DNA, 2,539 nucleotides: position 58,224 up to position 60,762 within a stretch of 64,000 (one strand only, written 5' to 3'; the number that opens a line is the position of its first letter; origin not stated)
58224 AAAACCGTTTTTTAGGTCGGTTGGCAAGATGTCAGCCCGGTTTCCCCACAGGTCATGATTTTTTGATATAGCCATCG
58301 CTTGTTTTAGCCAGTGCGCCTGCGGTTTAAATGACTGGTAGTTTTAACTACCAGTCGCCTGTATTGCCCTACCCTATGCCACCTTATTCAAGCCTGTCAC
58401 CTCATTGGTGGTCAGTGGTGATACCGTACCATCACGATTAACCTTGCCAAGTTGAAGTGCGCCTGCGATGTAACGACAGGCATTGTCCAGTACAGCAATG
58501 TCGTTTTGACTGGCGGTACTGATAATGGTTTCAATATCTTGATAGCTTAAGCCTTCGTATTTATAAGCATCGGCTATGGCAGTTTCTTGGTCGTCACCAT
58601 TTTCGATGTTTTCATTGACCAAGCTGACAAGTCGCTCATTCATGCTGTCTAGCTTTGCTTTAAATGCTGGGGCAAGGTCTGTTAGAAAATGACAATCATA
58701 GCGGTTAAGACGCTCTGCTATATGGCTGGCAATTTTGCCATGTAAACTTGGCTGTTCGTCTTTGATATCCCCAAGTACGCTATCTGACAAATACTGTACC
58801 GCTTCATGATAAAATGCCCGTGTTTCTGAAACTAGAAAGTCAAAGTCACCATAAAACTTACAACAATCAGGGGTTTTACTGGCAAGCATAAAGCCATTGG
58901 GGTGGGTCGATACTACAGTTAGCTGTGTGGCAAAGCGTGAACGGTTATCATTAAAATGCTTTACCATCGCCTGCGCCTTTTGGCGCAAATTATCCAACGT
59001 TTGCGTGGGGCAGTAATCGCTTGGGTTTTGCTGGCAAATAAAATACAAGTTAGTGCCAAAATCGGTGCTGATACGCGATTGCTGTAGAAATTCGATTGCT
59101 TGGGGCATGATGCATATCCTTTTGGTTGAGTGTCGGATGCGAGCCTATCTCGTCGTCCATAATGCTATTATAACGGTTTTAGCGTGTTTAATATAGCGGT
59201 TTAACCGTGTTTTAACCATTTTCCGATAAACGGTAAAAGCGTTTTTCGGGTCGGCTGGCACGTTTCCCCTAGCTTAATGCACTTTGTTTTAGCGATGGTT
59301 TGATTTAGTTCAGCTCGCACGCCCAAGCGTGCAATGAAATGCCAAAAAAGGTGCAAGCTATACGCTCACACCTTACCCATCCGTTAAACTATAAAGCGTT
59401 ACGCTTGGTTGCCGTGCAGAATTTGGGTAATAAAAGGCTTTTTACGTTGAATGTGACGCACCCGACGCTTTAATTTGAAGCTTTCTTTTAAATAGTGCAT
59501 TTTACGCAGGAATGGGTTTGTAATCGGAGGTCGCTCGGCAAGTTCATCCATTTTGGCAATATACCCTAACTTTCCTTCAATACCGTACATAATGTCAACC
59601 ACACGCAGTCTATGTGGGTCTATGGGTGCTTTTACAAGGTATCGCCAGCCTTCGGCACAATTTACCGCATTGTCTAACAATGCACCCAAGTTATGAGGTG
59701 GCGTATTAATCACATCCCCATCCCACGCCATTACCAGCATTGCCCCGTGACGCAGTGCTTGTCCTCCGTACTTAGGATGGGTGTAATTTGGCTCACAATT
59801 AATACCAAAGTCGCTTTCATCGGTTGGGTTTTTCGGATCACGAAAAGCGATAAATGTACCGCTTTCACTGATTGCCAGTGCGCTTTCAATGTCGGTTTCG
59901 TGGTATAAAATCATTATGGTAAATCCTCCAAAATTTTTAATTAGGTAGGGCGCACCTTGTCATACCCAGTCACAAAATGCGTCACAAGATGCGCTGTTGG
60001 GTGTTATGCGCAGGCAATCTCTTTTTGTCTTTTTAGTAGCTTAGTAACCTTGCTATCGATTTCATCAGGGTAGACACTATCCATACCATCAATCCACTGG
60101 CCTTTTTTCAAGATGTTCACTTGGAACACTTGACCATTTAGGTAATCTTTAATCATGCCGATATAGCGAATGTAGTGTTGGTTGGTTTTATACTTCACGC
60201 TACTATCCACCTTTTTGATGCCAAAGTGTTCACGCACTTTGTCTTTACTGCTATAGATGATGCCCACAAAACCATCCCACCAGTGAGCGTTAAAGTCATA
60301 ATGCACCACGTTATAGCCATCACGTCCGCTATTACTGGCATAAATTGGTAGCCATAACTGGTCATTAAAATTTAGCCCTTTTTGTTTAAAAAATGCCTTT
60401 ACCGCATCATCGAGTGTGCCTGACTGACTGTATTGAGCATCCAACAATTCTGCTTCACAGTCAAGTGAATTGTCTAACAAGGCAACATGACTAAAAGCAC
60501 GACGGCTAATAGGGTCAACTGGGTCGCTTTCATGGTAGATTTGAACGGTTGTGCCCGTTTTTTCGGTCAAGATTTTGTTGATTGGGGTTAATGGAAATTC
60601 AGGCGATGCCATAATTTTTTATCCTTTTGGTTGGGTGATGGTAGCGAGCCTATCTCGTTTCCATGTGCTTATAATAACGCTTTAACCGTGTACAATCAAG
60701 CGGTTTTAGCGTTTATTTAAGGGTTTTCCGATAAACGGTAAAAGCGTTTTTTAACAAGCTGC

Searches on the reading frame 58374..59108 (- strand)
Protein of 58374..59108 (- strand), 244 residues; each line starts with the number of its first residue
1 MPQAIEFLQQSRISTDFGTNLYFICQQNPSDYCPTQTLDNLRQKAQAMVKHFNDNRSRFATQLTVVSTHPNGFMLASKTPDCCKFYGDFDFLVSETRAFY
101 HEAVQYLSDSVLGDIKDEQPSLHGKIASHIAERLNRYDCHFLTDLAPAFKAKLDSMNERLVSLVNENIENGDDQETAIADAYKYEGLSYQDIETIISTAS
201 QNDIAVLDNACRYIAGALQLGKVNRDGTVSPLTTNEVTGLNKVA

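Call 42: search_protein_families(library=pfam, proteins=[window:58374-59108:-], max_evalue=0.1)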
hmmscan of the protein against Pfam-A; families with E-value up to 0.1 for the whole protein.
window:58374-59108:- (244 aa): 3 families
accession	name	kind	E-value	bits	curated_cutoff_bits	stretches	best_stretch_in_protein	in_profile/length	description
PF08066.17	PMC2NT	-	0.0072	17.3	23.3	1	130-176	6-52/91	PMC2NT (NUC016) domain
PF14941.11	OAF_N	-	0.036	14.2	27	1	20-84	70-134/150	Out at first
PF17809.6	UPA_2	-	0.063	13.5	22.7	0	4-75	49-106/131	UPA domain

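Call 82: find_encoding_contigs(protein=window:58374-59108:-, flank=6000, max_places=10)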
Protein window:58374-59108:- (244 aa): 23 contigs read that carry it; 10 places shown.
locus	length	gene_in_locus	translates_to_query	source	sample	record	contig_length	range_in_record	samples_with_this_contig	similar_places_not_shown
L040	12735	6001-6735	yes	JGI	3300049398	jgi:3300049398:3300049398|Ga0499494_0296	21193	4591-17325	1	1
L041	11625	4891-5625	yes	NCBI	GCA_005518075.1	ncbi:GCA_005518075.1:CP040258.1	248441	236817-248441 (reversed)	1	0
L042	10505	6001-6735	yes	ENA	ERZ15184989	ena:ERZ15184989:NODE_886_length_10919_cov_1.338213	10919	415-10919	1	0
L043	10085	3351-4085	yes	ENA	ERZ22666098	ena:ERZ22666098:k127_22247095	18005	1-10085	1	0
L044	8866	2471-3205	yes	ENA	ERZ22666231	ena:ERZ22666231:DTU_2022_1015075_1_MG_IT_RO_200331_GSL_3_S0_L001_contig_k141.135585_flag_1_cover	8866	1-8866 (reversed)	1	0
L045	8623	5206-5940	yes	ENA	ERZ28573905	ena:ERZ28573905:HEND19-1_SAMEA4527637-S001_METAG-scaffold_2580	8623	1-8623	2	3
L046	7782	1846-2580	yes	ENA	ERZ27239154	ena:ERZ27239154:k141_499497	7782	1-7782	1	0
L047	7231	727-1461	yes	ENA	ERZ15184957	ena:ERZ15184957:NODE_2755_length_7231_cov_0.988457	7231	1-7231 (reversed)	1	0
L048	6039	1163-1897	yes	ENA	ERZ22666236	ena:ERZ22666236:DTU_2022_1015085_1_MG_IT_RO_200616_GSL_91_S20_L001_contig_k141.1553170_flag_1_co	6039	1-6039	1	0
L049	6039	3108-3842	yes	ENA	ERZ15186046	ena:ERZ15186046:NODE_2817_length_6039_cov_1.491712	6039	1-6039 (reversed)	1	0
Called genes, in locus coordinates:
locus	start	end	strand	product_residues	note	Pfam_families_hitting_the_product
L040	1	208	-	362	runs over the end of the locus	PF02195:ParB_N, PF17762:HTH_ParB, PF08535:KorB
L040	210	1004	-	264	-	PF01656:CbiA, PF02374:ArsA_ATPase, PF06564:CBP_BcsQ (weak), PF09140:MipZ, PF10609:ParA, PF13614:AAA_31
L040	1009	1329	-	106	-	PF16509:KORA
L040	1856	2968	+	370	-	PF01385:OrfB_IS605, PF07282:Cas12f1-like_TNB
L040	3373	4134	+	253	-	-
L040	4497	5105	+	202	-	-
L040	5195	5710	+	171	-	-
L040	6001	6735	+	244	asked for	-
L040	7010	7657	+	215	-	-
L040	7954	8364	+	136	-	-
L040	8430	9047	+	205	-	PF26125:AcrVA2-like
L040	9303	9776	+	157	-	-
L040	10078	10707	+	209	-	-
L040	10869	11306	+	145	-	-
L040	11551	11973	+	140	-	-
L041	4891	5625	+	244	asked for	-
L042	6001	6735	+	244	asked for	-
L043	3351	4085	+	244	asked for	-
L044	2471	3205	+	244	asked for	-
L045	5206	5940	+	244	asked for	-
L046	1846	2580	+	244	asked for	-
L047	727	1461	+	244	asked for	-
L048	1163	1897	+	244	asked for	-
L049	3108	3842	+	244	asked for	-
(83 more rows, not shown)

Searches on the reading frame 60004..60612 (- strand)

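Call 42: search_protein_families(library=pfam, proteins=[window:60004-60612:-], max_evalue=0.1)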
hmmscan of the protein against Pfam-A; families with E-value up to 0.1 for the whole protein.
window:60004-60612:- (202 aa): 1 family
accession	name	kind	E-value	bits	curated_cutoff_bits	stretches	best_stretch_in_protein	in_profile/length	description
PF07137.17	VDE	-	0.037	13.9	25.7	1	78-135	166-223/242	VDE lipocalin domain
